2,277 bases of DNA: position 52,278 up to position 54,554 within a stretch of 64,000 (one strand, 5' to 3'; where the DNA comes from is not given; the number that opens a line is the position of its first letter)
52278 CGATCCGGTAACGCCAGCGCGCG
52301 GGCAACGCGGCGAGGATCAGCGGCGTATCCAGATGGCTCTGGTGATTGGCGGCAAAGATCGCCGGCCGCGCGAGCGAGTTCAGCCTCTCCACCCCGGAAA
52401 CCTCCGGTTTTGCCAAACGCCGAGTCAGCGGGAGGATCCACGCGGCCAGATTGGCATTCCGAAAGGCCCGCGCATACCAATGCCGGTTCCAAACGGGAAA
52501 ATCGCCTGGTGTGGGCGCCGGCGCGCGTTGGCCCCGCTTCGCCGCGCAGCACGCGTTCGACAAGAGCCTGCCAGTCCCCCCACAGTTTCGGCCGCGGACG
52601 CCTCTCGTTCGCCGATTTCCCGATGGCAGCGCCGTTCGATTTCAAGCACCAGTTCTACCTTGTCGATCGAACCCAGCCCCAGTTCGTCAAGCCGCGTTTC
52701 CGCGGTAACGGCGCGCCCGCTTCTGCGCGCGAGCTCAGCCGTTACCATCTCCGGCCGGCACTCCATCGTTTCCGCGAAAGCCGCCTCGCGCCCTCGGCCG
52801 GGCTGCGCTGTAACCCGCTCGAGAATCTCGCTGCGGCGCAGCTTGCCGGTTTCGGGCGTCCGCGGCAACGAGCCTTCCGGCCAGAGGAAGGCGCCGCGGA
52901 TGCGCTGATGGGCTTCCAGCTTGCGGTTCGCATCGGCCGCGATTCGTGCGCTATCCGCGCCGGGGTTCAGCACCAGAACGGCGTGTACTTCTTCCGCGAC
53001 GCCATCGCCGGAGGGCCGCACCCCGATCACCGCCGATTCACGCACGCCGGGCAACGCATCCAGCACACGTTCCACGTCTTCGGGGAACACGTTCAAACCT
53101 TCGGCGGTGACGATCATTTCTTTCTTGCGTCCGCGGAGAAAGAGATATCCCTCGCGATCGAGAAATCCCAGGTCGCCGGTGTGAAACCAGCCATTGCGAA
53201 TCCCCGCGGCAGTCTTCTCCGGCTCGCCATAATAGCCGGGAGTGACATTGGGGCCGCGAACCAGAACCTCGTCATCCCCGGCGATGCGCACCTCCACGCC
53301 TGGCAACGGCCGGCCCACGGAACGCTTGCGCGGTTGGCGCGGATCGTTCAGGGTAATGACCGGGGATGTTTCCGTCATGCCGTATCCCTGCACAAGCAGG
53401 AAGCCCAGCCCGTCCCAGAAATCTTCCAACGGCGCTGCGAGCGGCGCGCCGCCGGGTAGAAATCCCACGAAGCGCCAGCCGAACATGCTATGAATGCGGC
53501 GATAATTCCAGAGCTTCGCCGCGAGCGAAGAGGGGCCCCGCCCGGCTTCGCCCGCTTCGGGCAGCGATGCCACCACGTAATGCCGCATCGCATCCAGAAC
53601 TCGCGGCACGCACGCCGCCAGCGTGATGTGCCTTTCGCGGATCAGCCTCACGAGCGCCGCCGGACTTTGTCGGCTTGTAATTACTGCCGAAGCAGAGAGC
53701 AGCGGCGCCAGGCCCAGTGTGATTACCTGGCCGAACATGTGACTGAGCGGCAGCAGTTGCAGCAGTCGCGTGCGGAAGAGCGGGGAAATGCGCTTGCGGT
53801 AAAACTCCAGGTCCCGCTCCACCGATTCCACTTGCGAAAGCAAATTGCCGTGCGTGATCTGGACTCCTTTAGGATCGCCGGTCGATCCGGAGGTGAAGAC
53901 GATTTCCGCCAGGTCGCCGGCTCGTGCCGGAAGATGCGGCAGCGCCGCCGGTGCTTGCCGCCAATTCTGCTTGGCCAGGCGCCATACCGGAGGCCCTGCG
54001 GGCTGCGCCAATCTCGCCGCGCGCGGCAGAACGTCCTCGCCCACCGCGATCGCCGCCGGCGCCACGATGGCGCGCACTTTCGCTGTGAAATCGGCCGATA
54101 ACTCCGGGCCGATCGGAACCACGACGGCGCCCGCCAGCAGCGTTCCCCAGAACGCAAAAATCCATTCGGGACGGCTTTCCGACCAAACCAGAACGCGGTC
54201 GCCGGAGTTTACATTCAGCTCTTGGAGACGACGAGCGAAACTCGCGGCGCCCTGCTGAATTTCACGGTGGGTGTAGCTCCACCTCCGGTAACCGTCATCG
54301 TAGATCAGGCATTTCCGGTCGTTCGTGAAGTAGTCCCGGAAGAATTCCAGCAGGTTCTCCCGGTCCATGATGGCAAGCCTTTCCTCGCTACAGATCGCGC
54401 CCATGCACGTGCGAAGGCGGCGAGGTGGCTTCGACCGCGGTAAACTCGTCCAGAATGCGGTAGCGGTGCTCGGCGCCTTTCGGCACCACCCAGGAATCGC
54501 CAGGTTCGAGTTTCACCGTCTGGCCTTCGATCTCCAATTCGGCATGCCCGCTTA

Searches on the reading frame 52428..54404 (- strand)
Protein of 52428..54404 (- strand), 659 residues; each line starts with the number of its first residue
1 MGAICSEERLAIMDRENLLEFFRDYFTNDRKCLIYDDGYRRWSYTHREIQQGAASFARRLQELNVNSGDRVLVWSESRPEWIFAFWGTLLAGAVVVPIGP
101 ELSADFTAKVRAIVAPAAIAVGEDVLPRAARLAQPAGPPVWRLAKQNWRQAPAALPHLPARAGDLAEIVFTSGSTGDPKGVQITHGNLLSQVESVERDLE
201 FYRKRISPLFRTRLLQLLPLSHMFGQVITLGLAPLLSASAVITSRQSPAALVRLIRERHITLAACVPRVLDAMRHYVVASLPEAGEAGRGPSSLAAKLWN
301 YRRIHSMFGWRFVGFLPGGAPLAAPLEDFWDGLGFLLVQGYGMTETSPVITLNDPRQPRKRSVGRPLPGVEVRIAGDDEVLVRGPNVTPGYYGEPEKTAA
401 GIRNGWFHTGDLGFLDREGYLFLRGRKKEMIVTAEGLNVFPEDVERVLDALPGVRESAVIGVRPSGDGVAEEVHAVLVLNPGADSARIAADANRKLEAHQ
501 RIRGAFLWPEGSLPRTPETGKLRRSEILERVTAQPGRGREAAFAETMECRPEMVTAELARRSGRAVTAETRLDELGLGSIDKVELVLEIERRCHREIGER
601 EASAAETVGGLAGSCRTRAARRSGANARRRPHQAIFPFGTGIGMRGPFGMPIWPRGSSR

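Call 29: find_encoding_contigs(protein=window:52428-54404:-, flank=10000, max_places=1)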
Protein window:52428-54404:- (659 aa): 5 contigs read that carry it; 1 place shown.
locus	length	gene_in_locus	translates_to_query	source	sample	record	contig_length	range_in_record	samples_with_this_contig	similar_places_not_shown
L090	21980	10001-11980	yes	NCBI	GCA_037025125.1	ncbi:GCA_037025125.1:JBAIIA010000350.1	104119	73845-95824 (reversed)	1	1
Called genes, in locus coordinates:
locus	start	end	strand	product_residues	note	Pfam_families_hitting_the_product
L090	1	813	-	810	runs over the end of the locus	PF07626:PSD3, PF07637:PSD5, PF07631:PSD4, PF07627:PSCyt3, PF07624:PSD2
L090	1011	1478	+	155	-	-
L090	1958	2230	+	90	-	-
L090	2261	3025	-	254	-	-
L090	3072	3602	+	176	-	-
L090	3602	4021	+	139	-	-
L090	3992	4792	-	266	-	PF26363:Phospholipase-like (weak), PF01764:Lipase_3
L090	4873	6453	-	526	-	PF03023:MurJ, PF01943:Polysacc_synt (weak), PF13440:Polysacc_synt_3 (weak)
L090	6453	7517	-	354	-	PF00180:Iso_dh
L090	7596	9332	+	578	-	PF01011:PQQ, PF13360:PQQ_2, PF13570:Beta-prop_ACSF4 (weak), PF01011:PQQ, PF13360:PQQ_2 (weak)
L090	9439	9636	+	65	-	-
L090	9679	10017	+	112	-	PF05899:Cupin_3, PF07883:Cupin_2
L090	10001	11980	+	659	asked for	PF00501:AMP-binding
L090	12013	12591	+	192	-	PF01553:Acyltransferase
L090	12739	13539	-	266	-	PF04794:YdjC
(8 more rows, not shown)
